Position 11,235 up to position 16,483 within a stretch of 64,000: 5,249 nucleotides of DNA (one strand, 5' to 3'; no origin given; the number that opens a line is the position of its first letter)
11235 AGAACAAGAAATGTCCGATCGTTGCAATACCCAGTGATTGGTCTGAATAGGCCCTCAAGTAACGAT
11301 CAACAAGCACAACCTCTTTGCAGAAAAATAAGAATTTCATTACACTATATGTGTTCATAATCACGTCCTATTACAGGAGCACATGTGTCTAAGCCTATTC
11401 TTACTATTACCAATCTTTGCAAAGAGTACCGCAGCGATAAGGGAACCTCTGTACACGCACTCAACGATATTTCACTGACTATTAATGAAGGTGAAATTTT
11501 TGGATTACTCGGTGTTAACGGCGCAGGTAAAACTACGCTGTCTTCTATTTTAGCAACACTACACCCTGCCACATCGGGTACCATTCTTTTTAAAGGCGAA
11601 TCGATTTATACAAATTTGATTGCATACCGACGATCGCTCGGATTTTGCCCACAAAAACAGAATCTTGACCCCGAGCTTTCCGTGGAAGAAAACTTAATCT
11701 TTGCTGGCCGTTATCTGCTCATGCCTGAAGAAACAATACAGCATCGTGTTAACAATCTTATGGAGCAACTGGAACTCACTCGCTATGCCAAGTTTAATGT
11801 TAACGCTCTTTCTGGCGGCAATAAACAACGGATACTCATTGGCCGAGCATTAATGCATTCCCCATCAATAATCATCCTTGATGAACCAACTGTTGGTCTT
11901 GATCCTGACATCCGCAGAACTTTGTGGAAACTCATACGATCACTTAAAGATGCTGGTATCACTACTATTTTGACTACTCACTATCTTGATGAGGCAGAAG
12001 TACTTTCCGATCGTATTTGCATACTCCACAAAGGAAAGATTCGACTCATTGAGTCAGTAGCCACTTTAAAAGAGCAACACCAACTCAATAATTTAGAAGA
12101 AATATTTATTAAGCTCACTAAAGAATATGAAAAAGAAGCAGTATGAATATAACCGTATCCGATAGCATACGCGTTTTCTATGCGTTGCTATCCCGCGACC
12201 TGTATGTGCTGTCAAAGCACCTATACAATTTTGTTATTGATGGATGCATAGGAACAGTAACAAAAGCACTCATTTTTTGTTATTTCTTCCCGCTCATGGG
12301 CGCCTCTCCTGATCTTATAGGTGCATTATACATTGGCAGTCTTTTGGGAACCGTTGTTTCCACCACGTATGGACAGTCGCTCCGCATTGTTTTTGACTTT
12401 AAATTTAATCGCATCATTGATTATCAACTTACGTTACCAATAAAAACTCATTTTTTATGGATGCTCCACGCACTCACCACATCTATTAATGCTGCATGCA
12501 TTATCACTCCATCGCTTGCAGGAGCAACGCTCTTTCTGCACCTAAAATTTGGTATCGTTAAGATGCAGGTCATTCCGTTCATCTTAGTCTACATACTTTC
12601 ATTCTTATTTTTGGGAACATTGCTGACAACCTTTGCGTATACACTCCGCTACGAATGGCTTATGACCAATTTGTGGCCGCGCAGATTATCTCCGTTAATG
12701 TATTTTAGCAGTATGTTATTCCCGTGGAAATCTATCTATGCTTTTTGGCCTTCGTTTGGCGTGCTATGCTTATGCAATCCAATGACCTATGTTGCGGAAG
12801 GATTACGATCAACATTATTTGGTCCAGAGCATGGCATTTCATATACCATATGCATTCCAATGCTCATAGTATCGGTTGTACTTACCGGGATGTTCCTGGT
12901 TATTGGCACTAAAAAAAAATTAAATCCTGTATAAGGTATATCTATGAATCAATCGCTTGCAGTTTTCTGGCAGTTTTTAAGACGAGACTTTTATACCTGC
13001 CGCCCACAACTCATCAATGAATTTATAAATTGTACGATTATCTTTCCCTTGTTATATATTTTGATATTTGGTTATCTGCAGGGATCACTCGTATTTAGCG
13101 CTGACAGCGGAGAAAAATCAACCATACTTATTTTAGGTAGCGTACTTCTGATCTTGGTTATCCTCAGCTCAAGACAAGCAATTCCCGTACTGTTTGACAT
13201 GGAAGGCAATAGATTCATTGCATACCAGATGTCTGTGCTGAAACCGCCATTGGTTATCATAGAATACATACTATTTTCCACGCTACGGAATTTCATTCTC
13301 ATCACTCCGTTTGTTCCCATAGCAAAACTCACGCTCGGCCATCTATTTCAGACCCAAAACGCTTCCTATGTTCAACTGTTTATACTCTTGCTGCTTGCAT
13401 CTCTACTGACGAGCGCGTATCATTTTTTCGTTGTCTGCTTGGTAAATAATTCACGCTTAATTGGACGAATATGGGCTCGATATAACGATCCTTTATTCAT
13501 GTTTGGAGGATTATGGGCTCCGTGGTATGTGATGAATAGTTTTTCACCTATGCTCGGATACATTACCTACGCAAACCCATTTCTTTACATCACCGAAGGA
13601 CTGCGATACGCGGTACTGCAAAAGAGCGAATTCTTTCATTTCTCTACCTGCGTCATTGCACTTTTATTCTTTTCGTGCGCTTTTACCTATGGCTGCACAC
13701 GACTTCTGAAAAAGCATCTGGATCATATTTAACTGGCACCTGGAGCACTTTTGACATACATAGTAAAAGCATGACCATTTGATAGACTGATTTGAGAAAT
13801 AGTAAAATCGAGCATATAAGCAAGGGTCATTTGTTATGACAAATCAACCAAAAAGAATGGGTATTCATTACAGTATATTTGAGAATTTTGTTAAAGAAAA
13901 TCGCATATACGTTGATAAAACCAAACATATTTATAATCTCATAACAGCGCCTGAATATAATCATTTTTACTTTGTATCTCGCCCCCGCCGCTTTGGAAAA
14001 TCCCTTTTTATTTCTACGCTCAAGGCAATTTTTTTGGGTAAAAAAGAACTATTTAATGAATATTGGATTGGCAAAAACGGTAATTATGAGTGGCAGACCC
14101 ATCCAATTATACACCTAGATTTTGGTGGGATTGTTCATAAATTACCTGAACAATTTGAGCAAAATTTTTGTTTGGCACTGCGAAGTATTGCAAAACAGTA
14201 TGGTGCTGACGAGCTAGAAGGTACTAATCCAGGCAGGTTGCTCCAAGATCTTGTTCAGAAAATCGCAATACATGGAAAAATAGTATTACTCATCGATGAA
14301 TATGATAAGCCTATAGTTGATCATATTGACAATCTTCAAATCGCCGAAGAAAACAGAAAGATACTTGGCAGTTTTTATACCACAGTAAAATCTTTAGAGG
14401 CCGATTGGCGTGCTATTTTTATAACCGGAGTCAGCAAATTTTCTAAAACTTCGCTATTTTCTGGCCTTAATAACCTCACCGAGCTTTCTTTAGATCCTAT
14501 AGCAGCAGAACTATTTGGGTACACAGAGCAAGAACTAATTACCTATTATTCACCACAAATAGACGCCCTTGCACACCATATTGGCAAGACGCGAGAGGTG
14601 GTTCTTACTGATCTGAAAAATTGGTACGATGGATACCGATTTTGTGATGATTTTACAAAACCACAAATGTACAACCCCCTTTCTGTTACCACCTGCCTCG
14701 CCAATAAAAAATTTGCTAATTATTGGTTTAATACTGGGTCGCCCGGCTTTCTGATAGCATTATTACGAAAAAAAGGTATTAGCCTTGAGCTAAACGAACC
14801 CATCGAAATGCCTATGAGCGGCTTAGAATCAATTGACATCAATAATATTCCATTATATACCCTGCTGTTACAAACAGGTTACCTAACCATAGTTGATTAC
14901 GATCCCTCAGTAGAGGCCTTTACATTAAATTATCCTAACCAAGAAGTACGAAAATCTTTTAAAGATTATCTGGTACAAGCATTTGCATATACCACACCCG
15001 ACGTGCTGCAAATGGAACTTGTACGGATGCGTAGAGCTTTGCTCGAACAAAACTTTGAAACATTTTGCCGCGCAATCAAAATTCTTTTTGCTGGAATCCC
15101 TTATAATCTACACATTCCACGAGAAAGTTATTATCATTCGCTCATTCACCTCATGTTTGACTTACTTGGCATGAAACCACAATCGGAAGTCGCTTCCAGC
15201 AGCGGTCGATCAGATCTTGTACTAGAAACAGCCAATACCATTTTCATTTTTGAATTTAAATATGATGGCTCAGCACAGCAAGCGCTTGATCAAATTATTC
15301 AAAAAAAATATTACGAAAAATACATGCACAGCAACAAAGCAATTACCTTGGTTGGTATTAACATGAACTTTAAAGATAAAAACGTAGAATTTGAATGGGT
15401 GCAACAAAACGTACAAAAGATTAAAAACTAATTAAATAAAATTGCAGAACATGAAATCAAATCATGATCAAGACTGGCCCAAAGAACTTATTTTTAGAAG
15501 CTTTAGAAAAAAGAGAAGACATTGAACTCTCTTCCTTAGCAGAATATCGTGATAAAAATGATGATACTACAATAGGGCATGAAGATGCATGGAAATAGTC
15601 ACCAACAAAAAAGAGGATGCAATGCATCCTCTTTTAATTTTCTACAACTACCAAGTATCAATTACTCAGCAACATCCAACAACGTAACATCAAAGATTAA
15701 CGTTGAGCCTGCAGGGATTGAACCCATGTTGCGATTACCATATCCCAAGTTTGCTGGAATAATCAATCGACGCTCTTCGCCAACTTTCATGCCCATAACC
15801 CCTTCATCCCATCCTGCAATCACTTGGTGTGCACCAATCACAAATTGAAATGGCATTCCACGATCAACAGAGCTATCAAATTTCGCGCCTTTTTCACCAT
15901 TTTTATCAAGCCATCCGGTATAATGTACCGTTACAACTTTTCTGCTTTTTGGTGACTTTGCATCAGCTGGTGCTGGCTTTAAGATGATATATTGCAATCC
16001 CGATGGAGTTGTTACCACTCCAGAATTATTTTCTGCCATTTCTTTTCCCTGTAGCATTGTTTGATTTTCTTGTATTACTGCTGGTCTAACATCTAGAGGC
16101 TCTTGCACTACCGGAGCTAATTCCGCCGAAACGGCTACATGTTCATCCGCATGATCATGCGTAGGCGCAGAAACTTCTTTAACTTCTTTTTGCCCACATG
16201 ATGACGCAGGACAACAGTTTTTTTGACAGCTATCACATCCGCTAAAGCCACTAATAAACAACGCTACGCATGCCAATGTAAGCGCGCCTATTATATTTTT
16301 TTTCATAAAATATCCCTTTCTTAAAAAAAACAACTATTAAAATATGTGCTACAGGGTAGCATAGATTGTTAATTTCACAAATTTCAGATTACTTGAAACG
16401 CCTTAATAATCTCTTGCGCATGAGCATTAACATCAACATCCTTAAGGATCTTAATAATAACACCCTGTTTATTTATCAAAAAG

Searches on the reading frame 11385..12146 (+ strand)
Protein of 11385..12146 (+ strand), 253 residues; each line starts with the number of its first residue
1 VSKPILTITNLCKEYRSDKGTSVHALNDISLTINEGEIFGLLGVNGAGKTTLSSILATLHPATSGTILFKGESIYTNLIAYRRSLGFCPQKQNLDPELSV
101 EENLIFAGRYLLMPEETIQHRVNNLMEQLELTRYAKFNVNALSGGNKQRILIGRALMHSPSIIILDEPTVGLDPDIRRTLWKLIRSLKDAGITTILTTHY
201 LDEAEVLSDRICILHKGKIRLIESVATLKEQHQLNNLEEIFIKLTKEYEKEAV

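Call 32: search_protein_families(library=pfam, proteins=[window:11385-12146:+], max_evalue=0.001)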
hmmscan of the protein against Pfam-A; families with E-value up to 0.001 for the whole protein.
window:11385-12146:+ (253 aa): 2 families
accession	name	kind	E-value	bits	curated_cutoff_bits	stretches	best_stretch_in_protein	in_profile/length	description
PF00005.33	ABC_tran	-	1.7e-35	123.1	25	1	26-169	1-136/137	ABC transporter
PF13304.12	AAA_21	-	2e-12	48.3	27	1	119-199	214-298/304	AAA domain, putative AbiEii toxin, Type IV TA system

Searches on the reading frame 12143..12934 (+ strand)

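Call 32: search_protein_families(library=pfam, proteins=[window:12143-12934:+], max_evalue=0.001)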
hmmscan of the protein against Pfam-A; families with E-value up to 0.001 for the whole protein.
window:12143-12934:+ (263 aa): 1 family
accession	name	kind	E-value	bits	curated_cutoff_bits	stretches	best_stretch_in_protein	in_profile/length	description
PF01061.29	ABC2_membrane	-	3.6e-07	30.4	26.9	1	12-226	3-211/211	ABC-2 type transporter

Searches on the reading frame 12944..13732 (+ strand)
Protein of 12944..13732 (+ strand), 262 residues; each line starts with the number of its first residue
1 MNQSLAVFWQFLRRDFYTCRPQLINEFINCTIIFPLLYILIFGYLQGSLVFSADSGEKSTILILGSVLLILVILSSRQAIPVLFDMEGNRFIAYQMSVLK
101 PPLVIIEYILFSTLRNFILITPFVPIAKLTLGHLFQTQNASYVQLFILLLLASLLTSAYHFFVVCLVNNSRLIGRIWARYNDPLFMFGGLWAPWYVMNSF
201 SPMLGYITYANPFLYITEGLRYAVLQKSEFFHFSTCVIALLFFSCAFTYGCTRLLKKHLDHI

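Call 43: search_protein_families(library=pfam, proteins=[window:12944-13732:+], max_evalue=0.001)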
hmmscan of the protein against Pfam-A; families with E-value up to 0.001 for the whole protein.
window:12944-13732:+ (262 aa): 1 family
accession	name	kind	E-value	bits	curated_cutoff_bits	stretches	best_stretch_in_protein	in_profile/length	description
PF01061.29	ABC2_membrane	-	6.1e-08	32.9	26.9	1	31-224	24-210/211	ABC-2 type transporter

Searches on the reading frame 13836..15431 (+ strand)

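Call 43: search_protein_families(library=pfam, proteins=[window:13836-15431:+], max_evalue=0.001)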
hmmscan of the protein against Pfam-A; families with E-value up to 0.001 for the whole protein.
window:13836-15431:+ (531 aa): 2 families
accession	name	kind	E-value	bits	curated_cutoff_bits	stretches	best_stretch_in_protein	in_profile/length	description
PF09820.16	AAA-ATPase_like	-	1.5e-50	172.3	26.1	1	14-208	6-201/201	Predicted AAA-ATPase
PF08011.17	PDDEXK_9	-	3.6e-16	59.5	25.5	1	429-519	2-104/105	PD-(D/E)XK nuclease superfamily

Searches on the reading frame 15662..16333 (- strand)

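Call 43: search_protein_families(library=pfam, proteins=[window:15662-16333:-], max_evalue=0.001)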
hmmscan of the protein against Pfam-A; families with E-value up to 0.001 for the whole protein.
window:15662-16333:- (223 aa): 1 family
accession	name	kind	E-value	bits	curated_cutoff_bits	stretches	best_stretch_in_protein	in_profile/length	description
PF00254.34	FKBP_C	-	3.8e-32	110.9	21.1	1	126-219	3-94/94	FKBP-type peptidyl-prolyl cis-trans isomerase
